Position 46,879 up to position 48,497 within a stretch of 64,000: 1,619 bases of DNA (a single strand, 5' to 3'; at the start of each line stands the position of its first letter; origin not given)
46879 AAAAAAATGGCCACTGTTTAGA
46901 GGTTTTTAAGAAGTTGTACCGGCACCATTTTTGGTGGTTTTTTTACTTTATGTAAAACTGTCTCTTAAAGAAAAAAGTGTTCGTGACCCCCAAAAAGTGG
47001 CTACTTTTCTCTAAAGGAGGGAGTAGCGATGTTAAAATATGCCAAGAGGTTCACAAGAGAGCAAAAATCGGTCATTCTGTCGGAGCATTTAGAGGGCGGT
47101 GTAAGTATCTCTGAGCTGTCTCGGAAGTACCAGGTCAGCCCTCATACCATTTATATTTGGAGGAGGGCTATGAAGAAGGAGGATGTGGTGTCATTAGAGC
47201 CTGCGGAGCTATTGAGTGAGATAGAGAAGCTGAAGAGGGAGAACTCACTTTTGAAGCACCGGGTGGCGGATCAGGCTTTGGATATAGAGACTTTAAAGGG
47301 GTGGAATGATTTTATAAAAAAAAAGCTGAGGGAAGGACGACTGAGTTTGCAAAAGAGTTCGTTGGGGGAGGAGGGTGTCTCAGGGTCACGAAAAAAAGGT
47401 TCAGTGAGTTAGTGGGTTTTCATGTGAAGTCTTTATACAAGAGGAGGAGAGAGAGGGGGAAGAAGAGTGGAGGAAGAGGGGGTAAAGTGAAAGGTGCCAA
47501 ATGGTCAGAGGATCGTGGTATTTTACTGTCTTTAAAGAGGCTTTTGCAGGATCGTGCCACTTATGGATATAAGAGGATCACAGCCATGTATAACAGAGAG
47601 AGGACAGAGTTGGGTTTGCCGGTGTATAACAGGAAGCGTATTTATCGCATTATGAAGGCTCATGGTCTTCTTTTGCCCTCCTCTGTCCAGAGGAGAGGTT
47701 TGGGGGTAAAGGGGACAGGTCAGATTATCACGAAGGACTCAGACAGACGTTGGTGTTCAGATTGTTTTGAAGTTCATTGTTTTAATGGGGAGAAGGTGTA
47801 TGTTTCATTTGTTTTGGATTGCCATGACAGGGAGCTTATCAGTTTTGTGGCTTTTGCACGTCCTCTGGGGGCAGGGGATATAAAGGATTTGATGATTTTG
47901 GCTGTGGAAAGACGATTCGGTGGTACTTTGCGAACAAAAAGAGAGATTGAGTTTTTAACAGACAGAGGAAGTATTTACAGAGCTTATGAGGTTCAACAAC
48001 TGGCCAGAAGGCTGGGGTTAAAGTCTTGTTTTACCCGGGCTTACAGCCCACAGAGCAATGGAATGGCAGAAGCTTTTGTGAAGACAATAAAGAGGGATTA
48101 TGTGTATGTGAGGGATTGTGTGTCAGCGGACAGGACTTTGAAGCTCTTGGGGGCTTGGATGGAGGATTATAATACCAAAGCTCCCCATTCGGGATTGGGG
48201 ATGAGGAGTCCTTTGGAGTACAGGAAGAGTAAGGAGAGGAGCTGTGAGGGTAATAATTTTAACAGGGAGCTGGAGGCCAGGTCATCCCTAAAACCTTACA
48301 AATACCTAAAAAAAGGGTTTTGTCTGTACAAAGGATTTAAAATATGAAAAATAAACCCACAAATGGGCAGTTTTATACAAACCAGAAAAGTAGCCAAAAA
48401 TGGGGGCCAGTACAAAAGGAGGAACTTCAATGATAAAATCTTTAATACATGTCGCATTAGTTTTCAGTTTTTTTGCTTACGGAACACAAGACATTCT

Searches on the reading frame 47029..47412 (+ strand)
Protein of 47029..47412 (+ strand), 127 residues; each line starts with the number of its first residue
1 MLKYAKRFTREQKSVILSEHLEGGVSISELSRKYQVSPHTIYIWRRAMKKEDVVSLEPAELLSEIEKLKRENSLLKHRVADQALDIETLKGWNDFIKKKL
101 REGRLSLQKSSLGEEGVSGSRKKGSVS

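Call 27: search_protein_families(library=pfam, proteins=[window:47029-47412:+], max_evalue=0.01)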
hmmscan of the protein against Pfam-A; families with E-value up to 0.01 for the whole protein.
window:47029-47412:+ (127 aa): 5 families
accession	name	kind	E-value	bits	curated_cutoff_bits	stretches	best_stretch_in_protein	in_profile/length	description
PF01527.26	HTH_Tnp_1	-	1.9e-14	54.1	24.1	1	6-72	5-74/75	Transposase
PF13384.12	HTH_23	-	2e-05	24.7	24.6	1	16-51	10-44/50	Homeodomain-like domain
PF13518.12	HTH_28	-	0.00067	20.1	25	1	16-49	5-37/52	Helix-turn-helix domain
PF13551.12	HTH_29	-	0.002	18.6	28.1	1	19-56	7-44/64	Winged helix-turn helix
PF01166.23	TSC22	-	0.0067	17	30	0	59-85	24-50/57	TSC-22/dip/bun family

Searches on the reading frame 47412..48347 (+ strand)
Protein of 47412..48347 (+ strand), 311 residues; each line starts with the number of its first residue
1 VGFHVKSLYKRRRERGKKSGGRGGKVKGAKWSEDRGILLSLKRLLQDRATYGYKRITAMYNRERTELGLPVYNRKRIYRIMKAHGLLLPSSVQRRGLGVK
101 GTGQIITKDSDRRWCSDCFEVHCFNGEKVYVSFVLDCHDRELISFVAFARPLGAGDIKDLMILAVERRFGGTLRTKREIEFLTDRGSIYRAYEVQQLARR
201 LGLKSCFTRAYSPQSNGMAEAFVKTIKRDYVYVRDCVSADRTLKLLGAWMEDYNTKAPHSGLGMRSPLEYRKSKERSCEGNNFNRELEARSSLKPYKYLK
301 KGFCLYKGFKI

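Call 27: search_protein_families(library=pfam, proteins=[window:47412-48347:+], max_evalue=0.01)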
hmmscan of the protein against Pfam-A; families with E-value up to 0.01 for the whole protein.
window:47412-48347:+ (311 aa): 3 families
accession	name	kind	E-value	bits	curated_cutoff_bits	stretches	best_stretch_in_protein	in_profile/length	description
PF00665.32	rve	-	2.2e-13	50.7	32.6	1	111-213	5-102/102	Integrase core domain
PF13683.12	rve_3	-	2.3e-13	50.1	26.5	1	203-267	3-67/67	Integrase core domain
PF13276.12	HTH_21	-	1.7e-09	38.2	28.1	1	41-88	10-54/60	HTH-like domain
